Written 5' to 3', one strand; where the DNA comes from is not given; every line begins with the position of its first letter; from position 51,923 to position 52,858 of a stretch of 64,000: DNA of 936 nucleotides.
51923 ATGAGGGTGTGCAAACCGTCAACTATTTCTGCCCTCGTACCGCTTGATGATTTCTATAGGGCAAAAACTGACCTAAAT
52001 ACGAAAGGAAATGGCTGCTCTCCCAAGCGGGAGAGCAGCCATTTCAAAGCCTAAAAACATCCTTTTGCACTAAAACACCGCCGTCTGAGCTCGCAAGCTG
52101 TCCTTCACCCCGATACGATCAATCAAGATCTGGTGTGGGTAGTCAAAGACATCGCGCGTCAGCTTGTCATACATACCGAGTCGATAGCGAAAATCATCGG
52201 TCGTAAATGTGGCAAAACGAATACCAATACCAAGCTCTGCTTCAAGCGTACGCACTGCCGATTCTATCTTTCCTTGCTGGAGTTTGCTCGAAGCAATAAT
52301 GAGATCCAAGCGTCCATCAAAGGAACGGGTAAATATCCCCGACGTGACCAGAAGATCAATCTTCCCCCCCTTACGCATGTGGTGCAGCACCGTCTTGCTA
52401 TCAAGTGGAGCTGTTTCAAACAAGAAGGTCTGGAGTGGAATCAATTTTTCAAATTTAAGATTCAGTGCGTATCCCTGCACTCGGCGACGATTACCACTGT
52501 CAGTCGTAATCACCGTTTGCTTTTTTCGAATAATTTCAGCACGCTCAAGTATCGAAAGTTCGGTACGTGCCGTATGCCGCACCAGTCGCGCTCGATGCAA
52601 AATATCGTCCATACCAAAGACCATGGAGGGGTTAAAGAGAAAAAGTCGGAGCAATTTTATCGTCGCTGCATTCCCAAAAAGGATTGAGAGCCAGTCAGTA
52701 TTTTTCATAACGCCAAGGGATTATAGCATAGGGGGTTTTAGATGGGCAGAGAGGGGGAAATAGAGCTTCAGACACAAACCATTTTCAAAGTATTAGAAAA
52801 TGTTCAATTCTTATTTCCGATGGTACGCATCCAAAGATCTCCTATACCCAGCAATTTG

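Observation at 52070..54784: Three-gene operon of uncharacterized proteins with tandem paralogs sharing a novel ~60-aa N-terminal module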

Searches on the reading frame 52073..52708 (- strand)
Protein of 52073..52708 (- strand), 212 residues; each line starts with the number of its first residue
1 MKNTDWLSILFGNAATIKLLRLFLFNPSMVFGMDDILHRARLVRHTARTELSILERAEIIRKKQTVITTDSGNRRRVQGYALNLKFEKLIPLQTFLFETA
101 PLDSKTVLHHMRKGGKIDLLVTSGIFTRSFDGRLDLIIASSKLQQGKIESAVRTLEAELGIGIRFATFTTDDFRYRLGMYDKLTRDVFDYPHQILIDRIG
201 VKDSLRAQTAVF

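Call 4: search_protein_families(library=pfam, proteins=[window:52073-52708:-], max_evalue=1)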
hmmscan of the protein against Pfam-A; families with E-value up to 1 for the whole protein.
window:52073-52708:- (212 aa): 0 families

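Call 5: search_protein_families(library=ncbifam, proteins=[window:52073-52708:-], max_evalue=1)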
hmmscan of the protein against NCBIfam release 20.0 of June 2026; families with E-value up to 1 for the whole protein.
window:52073-52708:- (212 aa): 0 families
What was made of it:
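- Checked: None of the three proteins has a significant Pfam or NCBIfam hit (calls 4, 5).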

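Call 7: search_protein_families(library=padloc, proteins=[window:52073-52708:-], max_evalue=1)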
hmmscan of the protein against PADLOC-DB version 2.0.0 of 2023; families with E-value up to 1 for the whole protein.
window:52073-52708:- (212 aa): 2 families
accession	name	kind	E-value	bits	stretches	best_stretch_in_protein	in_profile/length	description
PDLC04368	PDC-M05A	-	4.7e-09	34.4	2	1-65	1-64/201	-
PDLC04369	PDC-M05A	-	0.0025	15.5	1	134-197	123-186/201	-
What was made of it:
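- Checked: C does have a library hit, to PADLOC PDC-M05A (call 7).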

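Call 8: search_protein_families(library=phrogs, proteins=[window:52073-52708:-], max_evalue=1)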
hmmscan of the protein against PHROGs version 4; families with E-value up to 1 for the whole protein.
window:52073-52708:- (212 aa): 2 families
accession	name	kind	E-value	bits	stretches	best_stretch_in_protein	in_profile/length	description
phrog_21716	-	unknown function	0.0021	19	1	15-71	10-66/81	-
phrog_2065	-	unknown function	0.097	13.7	1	49-68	5-24/54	-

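Call 9: find_homologous_proteins(query=window:52073-52708:-)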
Query window:52073-52708:- (212 aa): 1700 proteins with E <= 0.001 among 1970 candidates; the best 120 are listed.
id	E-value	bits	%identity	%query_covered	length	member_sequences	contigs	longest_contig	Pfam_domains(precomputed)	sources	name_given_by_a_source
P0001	1.6e-130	451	99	100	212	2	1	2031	-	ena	-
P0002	2.8e-104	365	80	100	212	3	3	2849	-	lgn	-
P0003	5.1e-102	358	76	100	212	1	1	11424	-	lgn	-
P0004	1.1e-100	353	76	96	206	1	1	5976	-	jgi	jgi:hypothetical protein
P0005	2.1e-100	352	79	97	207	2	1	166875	-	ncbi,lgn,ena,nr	ncbi:hypothetical protein K2X96_02050 [Patescibacteria group bacterium]|nr:hypothetical protein [Pat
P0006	6.2e-100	351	76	97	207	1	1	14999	-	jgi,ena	-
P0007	6.3e-99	347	76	97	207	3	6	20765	-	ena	-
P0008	1.1e-98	347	76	100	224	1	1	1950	-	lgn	-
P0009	1.3e-98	346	74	97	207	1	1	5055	-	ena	-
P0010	1.6e-98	346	77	97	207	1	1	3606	-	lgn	-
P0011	1.9e-98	346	78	97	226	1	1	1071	-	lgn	-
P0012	6.0e-98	344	76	100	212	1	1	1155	-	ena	-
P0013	1.1e-95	337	72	97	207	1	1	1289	-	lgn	-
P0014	1.2e-95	337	76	97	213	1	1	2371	-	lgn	-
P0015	1.3e-95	337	75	96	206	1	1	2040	-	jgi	jgi:hypothetical protein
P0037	4.7e-76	273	62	95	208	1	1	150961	-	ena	-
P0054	2.3e-74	267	60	97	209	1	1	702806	-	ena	-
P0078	1.0e-73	265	59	97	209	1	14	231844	-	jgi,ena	-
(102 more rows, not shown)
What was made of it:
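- At least 1700 homologous clusters; the best 120 are 58-99% identical, and the few named ones are Patescibacteria or Kaiserbacteria (call 9).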

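Call 14: find_encoding_contigs(protein=P0005, flank=6000, max_places=3)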
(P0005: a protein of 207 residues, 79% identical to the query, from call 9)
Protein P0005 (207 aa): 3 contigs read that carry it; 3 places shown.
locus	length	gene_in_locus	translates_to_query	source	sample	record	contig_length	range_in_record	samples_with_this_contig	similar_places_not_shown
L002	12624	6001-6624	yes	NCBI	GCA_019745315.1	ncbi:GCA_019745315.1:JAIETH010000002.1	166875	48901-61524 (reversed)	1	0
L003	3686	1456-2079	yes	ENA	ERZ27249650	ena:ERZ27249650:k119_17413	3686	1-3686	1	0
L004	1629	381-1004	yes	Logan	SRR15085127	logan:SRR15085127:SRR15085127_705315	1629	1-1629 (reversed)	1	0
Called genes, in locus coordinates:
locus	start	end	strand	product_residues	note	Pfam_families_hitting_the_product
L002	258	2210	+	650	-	PF01471:PG_binding_1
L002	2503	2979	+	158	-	PF07098:DUF1360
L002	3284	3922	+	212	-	PF01066:CDP-OH_P_transf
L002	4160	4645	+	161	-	PF00466:Ribosomal_L10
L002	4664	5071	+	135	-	PF16320:Ribosomal_L12_N, PF00542:Ribosomal_L12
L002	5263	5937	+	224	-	-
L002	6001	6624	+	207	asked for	-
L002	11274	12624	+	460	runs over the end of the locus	PF00092:VWA, PF13519:VWA_2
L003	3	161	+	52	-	?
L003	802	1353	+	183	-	-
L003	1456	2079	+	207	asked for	-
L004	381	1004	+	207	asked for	-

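Call 15: find_encoding_contigs(protein=P0054, flank=7000, max_places=2)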
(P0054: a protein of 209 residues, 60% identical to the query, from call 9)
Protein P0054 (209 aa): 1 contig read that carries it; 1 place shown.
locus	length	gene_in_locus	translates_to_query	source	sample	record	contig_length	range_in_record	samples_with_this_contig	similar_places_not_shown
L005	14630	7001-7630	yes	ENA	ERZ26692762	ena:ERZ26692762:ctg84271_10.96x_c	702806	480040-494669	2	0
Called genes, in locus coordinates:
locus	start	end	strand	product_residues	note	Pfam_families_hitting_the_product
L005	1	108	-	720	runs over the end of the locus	PF13491:FtsK_4TM (weak), PF17854:FtsK_alpha, PF01580:FtsK_SpoIIIE, PF09397:FtsK_gamma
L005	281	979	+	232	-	-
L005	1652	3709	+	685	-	-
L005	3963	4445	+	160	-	PF07098:DUF1360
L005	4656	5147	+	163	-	PF00466:Ribosomal_L10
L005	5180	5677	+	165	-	PF16320:Ribosomal_L12_N, PF00542:Ribosomal_L12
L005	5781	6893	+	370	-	PF13205:Big_5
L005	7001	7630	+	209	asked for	-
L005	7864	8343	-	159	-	-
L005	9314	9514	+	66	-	-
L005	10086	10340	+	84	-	-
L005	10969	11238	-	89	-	-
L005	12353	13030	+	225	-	-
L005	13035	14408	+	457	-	PF00092:VWA, PF13519:VWA_2, PF13768:VWA_3 (weak)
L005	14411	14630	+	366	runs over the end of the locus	PF01098:FTSW_RODA_SPOVE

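Call 16: find_encoding_contigs(protein=P0037, flank=7000, max_places=2)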
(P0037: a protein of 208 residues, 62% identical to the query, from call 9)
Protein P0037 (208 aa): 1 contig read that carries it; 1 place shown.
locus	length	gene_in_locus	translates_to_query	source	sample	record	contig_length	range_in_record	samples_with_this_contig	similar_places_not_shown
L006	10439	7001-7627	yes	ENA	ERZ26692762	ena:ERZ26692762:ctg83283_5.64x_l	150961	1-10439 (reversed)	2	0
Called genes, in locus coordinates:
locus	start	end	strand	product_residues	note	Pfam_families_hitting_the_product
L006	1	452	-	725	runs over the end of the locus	PF13491:FtsK_4TM (weak), PF17854:FtsK_alpha, PF01580:FtsK_SpoIIIE, PF09397:FtsK_gamma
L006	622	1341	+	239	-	-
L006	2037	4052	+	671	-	-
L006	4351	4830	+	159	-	PF07098:DUF1360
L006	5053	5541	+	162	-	PF00466:Ribosomal_L10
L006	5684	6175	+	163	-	PF16320:Ribosomal_L12_N, PF00542:Ribosomal_L12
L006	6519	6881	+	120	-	-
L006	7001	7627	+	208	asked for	-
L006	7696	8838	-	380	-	PF02195:ParB_N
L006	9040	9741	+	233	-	PF05552:MS_channel_1st_1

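Call 17: find_encoding_contigs(protein=P0078, flank=7000, max_places=3)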
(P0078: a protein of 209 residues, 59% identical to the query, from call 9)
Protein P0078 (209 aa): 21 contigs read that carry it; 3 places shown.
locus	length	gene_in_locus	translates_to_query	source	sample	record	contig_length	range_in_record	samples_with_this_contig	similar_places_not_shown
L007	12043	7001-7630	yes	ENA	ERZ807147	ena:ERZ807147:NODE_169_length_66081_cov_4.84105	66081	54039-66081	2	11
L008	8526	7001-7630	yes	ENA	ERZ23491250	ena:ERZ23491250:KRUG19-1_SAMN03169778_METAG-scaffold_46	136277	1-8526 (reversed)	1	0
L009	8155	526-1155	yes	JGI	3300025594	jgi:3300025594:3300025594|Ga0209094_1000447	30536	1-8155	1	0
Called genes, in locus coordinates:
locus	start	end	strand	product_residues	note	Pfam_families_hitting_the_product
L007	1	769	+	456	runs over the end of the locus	PF01266:DAO, PF06039:Mqo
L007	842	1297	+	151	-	PF07291:MauE (weak), PF07681:DoxX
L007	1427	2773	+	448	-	PF07731:Cu-oxidase_2 (faint), PF07732:Cu-oxidase_3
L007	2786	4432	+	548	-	PF01565:FAD_binding_4, PF02913:FAD-oxidase_C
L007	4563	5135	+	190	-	PF01066:CDP-OH_P_transf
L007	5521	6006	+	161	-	PF00466:Ribosomal_L10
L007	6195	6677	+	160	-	PF16320:Ribosomal_L12_N, PF00542:Ribosomal_L12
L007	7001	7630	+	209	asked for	-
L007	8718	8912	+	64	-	-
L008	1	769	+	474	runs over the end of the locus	PF01266:DAO, PF06039:Mqo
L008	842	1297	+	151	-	PF07291:MauE (weak), PF07681:DoxX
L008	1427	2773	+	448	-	PF07731:Cu-oxidase_2 (faint), PF07732:Cu-oxidase_3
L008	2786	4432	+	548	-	PF01565:FAD_binding_4, PF02913:FAD-oxidase_C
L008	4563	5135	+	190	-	PF01066:CDP-OH_P_transf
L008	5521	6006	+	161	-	PF00466:Ribosomal_L10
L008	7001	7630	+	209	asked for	-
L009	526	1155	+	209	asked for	-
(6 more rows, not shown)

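Call 18: find_encoding_contigs(protein=P0003, flank=7000, max_places=2)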
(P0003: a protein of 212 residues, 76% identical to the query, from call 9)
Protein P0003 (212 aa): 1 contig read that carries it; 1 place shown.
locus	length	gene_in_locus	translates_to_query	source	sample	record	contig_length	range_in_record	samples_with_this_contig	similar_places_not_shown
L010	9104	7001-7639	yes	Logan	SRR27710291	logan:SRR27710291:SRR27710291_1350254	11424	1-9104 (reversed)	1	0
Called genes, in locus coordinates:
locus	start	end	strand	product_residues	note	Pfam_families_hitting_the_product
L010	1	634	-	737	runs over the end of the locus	PF13491:FtsK_4TM (weak), PF17854:FtsK_alpha, PF01580:FtsK_SpoIIIE, PF09397:FtsK_gamma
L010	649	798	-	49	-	-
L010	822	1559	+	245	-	-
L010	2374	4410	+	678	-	-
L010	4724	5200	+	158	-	PF07098:DUF1360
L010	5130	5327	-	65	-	-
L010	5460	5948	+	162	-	PF00466:Ribosomal_L10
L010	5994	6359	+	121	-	PF16320:Ribosomal_L12_N, PF00542:Ribosomal_L12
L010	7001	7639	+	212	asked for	-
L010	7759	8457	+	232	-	PF05552:MS_channel_1st_1 (weak)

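Call 30: search_solved_structures(query=A1, max_evalue=10, show_alignments=2)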
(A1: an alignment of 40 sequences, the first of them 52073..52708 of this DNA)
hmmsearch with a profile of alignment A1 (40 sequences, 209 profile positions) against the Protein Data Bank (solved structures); distinct sequences matched with E-value up to 10: 1.
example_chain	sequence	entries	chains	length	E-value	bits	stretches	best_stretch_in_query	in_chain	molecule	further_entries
2egv_A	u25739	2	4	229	0.22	14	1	51-152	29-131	UPF0088 protein aq_165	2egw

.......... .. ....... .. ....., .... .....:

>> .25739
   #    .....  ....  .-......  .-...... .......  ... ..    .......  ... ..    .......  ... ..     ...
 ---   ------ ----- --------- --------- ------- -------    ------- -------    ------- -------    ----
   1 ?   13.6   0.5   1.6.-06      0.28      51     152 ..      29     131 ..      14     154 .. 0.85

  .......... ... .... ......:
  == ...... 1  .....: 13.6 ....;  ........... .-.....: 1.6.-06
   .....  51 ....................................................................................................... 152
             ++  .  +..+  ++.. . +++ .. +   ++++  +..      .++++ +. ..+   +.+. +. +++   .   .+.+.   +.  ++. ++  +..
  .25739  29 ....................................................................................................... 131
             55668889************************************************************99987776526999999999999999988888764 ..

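Call 33: predict_structure(alignment_id=A1)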
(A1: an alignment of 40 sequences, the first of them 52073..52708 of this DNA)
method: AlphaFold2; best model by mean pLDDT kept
length: 212 residues; sequences in the alignment: 40
mean_pLDDT: 75.6   pTM: 0.65
mean pLDDT of the five models: 75.6, 73.4, 73.2, 71.8, 70.6
residues with pLDDT >= 90: 26; 70-90: 129; 50-70: 27; < 50: 30
segments of 3 or more residues with pLDDT < 50: 1-3, 127-130, 190-212
pLDDT, mean of each block of 10 residues (from residue 1): 56 85 84 87 92 93 80 81 88 75 75 86 59 77 88 83 85 82 60 41 39 38
secondary structure, 60 per line:
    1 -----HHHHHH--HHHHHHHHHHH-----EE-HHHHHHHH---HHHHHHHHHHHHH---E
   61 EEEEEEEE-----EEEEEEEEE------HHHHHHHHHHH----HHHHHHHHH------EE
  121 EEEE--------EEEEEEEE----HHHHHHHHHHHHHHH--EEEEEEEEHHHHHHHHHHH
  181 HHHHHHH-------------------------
elements in order: H6-11 H14-24 H33-40 H44-56 E60-68 E74-82 H89-99 H104-112 E119-124 E133-140 H145-159 E162-169 H170-187

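Call 66: fold_search(model_id=the predicted structure, library=pdb)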
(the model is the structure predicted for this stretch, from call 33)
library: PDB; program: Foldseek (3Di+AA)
matches with E <= 10: 1230; with E <= 0.001: 0
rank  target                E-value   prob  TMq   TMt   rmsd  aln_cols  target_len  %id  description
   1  5gpy_A                1.8e-03  1.00  0.26  0.30  10.5        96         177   22  Crystal structure of the human TFIIE complex (released 2016-11-02)
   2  7nvs_W                4.6e-03  0.95  0.27  0.30  21.2       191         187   14  RNA polymerase II core pre-initiation complex with closed promoter DNA in proximal position (released 2021-05-05)
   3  7nvr_W                4.9e-03  1.00  0.27  0.28  12.3        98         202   17  Human Mediator with RNA Polymerase II Pre-initiation complex (released 2021-05-05)
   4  4ld5_A                7.9e-03  1.00  0.32  0.47   6.0       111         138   16  Crystal structure of MepR Q18P mutant from multidrug resistant S. aureus clinical isolate (released 2013-09-11)
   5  4ld5_E                1.1e-02  1.00  0.33  0.46   5.7       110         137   18  Crystal structure of MepR Q18P mutant from multidrug resistant S. aureus clinical isolate (released 2013-09-11)
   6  6o9l_Q                1.2e-02  1.00  0.27  0.15  11.9        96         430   17  Human holo-PIC in the closed state (released 2019-05-29)
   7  5ffx_A                1.5e-02  1.00  0.31  0.45   6.9       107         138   20  S. aureus MepR G34K Mutant (released 2016-12-21)
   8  4l9t_B                1.6e-02  0.99  0.29  0.42   7.4       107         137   16  Crystal structure of MepR F27L mutant from multidrug resistant S. aureus clinical isolate (released 2013-09-11)
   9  4l9t_A                1.7e-02  0.99  0.30  0.42   6.9       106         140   17  Crystal structure of MepR F27L mutant from multidrug resistant S. aureus clinical isolate (released 2013-09-11)
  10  6cmv_A                2.1e-02  0.99  0.29  0.48  11.2       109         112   15  Crystal structure of Archaeal Biofilm Regulator (AbfR2) from Sulfolobus acidocaldarius (released 2018-11-14)
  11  6pcp_A                2.1e-02  0.98  0.29  0.41   5.6       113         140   15  Mechanism for regulation of DNA binding of Bordetella bronchiseptica BpsR by 6-hydroxynicotinic acid (released 2019-11-06)
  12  5fb2_A                2.5e-02  0.98  0.30  0.43   7.8       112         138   17  S. aureus MepR F27L Mutant bound to oligodeoxyribonucleotide (released 2016-12-14)
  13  4lln_J                2.5e-02  0.97  0.29  0.40   6.2       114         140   18  Crystal structure of S. aureus MepR-DNA complex (released 2014-05-14)
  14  5yhx_A                2.6e-02  0.99  0.30  0.42   5.5       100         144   14  Structure of Lactococcus lactis ZitR, wild type (released 2017-12-06)
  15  6cmv_D                2.6e-02  0.98  0.29  0.48  10.4       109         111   15  Crystal structure of Archaeal Biofilm Regulator (AbfR2) from Sulfolobus acidocaldarius (released 2018-11-14)
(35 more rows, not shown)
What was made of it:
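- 52463..52708 (-): C winged-helix domain (aa 1-82). Foldseek also returns MepR, TFIIE and ORC winged helices (call 66).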

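Call 80: find_encoding_contigs(protein=P0001, flank=3000, max_places=2)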
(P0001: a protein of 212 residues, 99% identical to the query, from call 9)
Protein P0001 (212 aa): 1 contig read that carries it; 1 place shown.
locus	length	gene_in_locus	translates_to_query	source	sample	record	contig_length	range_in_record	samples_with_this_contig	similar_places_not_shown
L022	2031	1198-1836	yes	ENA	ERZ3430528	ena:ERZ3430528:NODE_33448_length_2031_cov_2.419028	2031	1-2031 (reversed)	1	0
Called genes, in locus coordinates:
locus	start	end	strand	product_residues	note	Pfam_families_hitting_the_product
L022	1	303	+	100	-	?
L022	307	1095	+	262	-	-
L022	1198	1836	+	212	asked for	-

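Call 81: find_encoding_contigs(protein=P0002, flank=3000, max_places=3)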
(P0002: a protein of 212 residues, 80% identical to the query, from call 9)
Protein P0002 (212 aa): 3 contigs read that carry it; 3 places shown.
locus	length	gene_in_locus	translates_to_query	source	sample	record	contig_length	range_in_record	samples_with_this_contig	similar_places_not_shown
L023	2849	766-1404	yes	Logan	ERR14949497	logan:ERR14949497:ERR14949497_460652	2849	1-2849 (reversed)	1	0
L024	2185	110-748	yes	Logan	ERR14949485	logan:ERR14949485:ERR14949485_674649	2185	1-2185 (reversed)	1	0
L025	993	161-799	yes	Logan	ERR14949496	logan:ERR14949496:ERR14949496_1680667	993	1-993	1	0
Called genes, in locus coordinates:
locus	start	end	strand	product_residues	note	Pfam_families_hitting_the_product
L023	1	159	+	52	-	?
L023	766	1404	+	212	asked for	-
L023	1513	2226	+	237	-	-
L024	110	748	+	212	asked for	-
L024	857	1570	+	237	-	-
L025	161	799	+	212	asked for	-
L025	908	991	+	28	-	?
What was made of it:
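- The order rplJ-rplL-[0 or 1 unrelated gene]-C is seen in L002, L003, L005, L006, L007-9, L010 and L023 (calls 14-18, 81).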

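Call 89: search_protein_families(library=padloc, alignment_id=A1, max_evalue=0.01)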
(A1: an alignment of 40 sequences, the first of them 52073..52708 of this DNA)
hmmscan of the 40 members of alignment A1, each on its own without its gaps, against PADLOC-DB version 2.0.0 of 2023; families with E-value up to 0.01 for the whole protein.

A. member 1, window:52073-52708:- (212 aa): 2 families
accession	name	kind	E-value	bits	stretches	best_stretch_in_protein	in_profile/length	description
PDLC04368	PDC-M05A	-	4.7e-09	34.4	2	1-65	1-64/201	-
PDLC04369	PDC-M05A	-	0.0025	15.5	0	134-197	123-186/201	-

B. families by the number of members that match (of 40 scanned): 10 families
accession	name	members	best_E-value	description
PDLC04368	PDC-M05A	40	1.6e-13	-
PDLC04369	PDC-M05A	37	5.5e-10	-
PDLC01438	Csa3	29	0.00025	"CAS-I,CAS-II,CAS-III,CAS-IV,CAS-V,CAS-VI; associated_signaling"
PDLC04370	PDC-M05A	15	1.3e-05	-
PDLC01044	Csa3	7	0.0002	Type I-A associated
PDLC03963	SoFic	7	0.0014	-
PDLC04372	PDC-M05A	2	0.00082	-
PDLC01499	Cas11d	2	0.0077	CAS-I-D; effector_SS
PDLC01720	Csa3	1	0.0028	Csa3_1_CAS-I-II-III-IV-V-VI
PDLC01939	CARF7--CARF_RelE_like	1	0.0032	-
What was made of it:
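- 52139..52444 (-): C alpha/beta domain (aa 89-190), nucleotidyltransferase-like. Invariant residues include G124, R133, D135, E156, E158 and R164, followed by the conserved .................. tail. PADLOC PDC-M05A models match all 40 homologues tested (call 89).
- On PDC-M05 (nucleotidyltransferase + HEPN candidate defence/TA system): All 40 homologues hit, best E 1.6e-13 (calls 7, 89).
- PDC-M05A HMMs hit 40 of 40 homologues, best E 1.6e-13 (call 89). C matches PADLOC PDC-M05A (calls 7, 89).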
